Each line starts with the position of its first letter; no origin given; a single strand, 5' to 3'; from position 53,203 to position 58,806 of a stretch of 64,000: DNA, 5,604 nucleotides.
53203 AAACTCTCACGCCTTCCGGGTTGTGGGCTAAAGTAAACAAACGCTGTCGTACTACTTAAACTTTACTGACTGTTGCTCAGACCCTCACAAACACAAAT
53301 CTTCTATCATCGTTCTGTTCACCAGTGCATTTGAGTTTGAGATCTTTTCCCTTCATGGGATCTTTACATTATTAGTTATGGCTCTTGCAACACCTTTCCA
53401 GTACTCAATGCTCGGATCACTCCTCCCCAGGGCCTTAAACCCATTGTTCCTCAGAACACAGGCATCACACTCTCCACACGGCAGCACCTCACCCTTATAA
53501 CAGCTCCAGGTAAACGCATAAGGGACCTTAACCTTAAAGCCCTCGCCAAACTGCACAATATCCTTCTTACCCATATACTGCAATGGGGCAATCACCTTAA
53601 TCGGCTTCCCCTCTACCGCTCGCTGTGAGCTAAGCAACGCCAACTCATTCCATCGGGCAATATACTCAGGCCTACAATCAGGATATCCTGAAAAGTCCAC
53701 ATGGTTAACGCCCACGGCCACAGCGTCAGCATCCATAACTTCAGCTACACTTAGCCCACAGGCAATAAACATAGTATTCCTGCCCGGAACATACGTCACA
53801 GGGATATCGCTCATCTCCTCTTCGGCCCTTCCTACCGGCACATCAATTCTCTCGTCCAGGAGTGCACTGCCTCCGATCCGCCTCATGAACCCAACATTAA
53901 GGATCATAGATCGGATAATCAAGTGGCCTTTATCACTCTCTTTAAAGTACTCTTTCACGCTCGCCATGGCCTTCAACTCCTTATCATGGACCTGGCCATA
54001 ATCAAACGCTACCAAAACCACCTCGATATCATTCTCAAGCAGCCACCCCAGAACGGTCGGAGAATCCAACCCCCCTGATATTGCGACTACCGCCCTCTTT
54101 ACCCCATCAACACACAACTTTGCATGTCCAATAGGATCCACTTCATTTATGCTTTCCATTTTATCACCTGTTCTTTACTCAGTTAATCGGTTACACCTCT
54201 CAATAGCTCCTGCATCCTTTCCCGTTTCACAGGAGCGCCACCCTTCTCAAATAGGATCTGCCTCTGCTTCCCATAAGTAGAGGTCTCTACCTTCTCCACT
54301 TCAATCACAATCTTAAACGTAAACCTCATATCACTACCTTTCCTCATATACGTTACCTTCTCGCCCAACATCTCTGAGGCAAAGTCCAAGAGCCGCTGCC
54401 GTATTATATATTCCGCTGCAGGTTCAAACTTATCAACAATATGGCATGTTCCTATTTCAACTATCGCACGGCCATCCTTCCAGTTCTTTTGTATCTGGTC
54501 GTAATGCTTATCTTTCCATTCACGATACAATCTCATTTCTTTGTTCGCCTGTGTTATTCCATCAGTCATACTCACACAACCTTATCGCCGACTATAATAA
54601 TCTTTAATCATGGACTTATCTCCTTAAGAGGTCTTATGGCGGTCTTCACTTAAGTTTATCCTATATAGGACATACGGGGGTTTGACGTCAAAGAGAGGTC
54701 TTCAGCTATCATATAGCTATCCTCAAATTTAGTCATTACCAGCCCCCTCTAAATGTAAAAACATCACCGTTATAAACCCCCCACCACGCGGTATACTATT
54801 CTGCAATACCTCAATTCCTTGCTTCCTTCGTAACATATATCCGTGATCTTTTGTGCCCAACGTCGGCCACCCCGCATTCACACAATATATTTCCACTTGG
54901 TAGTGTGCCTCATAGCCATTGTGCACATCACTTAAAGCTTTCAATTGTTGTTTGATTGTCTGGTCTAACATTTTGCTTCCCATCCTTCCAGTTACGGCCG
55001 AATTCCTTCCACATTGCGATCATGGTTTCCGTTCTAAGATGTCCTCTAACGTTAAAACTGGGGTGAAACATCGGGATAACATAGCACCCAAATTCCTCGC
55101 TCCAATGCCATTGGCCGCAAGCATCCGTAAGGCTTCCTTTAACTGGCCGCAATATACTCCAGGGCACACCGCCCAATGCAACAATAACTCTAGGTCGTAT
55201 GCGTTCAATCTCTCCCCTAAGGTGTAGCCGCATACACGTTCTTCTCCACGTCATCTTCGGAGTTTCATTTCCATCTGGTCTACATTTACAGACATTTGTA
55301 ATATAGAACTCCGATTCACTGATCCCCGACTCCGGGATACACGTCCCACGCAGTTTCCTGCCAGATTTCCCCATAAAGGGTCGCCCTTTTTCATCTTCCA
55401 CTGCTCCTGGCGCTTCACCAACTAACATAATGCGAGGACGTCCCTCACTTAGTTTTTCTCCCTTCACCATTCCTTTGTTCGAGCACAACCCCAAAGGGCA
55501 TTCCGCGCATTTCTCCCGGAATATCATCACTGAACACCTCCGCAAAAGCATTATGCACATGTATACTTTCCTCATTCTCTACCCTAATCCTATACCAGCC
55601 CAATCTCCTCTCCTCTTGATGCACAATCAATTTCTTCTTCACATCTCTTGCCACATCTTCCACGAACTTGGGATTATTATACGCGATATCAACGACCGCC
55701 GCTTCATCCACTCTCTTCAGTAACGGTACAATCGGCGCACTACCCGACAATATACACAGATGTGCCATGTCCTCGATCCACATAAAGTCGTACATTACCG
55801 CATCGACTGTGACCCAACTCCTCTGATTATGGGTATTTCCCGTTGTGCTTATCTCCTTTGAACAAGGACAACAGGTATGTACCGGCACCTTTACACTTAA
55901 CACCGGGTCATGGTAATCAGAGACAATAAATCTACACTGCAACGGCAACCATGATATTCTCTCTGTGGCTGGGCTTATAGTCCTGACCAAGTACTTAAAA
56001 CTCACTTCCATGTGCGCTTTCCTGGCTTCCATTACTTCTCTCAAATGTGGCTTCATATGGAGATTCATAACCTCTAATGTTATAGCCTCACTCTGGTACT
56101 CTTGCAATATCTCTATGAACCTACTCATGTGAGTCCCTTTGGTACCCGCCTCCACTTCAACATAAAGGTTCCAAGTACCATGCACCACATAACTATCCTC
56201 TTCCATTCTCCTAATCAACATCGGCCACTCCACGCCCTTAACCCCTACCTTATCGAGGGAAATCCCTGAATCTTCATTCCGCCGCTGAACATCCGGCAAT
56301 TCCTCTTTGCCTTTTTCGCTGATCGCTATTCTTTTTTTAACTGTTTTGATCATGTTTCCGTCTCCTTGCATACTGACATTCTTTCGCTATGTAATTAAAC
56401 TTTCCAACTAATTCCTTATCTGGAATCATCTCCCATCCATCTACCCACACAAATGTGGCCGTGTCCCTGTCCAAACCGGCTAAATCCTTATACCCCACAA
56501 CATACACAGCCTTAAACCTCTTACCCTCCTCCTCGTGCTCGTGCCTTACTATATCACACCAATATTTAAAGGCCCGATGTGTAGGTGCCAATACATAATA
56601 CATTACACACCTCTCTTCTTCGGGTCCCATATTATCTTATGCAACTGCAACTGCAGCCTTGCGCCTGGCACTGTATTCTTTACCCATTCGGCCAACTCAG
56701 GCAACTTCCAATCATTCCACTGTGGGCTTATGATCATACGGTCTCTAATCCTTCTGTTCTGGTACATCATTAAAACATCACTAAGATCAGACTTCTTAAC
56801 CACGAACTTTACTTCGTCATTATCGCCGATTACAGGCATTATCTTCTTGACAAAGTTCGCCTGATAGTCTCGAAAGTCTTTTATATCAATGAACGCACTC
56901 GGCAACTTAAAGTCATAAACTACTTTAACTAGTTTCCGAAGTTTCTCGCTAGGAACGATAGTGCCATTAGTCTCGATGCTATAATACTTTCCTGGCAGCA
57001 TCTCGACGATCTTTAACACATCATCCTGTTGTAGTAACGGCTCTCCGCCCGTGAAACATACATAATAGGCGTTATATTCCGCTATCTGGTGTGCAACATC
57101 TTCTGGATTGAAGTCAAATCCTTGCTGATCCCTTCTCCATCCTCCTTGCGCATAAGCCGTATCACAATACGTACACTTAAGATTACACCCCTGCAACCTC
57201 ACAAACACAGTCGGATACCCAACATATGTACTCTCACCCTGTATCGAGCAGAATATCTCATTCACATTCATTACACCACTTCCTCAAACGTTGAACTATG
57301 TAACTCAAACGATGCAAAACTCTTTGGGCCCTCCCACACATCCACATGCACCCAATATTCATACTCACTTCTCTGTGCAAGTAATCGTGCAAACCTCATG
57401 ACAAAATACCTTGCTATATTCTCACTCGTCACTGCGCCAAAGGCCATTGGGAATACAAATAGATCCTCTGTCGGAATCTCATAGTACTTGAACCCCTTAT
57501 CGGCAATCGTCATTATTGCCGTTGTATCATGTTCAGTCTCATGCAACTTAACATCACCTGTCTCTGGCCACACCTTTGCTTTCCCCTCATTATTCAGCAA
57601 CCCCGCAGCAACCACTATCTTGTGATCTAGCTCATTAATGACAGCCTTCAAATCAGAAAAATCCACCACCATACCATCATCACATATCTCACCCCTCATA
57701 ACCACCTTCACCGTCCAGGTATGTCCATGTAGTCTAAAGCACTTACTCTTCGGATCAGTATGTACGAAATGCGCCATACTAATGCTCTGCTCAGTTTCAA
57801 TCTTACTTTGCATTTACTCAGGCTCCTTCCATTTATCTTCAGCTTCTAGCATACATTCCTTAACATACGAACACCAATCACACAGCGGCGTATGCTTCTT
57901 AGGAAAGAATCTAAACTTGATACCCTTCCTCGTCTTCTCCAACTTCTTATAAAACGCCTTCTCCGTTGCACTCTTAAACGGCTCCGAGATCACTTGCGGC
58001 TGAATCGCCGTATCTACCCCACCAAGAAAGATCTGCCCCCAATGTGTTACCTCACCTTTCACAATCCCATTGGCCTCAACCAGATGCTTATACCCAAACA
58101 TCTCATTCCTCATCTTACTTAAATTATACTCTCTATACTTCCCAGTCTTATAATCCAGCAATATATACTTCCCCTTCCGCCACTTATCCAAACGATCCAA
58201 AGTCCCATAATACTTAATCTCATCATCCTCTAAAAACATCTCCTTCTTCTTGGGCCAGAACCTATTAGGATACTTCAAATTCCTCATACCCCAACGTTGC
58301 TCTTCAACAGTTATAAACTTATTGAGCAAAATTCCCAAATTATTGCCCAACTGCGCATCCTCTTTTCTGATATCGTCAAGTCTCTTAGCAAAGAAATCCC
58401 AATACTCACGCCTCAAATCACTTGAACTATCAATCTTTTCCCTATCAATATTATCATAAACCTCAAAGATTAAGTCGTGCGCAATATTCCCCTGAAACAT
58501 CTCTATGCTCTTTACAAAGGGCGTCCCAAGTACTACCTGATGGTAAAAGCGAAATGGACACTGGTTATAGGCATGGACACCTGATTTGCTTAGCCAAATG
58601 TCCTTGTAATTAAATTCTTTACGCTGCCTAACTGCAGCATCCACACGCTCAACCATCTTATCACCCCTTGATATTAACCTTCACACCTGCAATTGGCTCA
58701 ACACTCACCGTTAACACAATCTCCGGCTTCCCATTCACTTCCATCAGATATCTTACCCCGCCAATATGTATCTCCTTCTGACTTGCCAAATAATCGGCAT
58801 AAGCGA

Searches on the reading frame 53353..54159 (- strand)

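Call 12: search_protein_families(library=pfam, proteins=[window:53353-54159:-], max_evalue=0.01)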
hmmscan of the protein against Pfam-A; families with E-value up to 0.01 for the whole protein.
window:53353-54159:- (268 aa): 3 families
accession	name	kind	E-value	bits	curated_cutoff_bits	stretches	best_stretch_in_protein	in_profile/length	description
PF06508.19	QueC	-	2.8e-62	210.4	22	1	22-244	1-209/210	Queuosine biosynthesis protein QueC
PF00764.25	Arginosuc_synth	-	0.00014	22.4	27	1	23-64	2-43/162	Arginosuccinate synthase N-terminal HUP domain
PF01171.26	ATP_bind_3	-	0.0045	17.2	27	0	23-75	2-57/182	PP-loop family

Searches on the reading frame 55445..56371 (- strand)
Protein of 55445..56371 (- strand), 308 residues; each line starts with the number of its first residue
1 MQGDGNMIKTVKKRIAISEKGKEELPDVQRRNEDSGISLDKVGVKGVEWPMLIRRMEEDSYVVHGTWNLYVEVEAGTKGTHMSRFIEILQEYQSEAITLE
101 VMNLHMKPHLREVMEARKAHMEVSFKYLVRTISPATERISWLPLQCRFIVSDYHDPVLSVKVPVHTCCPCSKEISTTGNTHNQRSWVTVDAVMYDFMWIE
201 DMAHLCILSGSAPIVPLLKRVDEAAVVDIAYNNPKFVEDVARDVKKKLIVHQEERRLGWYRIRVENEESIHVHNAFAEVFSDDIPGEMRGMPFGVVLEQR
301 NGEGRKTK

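Call 12: search_protein_families(library=pfam, proteins=[window:55445-56371:-], max_evalue=0.01)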
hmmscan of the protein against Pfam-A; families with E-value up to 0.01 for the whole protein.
window:55445-56371:- (308 aa): 1 family
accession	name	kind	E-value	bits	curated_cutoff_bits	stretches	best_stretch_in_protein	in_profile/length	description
PF02649.19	GCHY-1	-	1.1e-70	238.6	25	1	25-277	1-260/260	Type I GTP cyclohydrolase folE2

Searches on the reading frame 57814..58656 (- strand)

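Call 12: search_protein_families(library=pfam, proteins=[window:57814-58656:-], max_evalue=0.01)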
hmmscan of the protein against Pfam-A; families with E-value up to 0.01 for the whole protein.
window:57814-58656:- (280 aa): 1 family
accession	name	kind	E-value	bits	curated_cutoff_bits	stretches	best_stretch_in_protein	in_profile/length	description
PF12705.13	PDDEXK_1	-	6.2e-19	69.4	22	1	22-268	2-246/247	PD-(D/E)XK nuclease superfamily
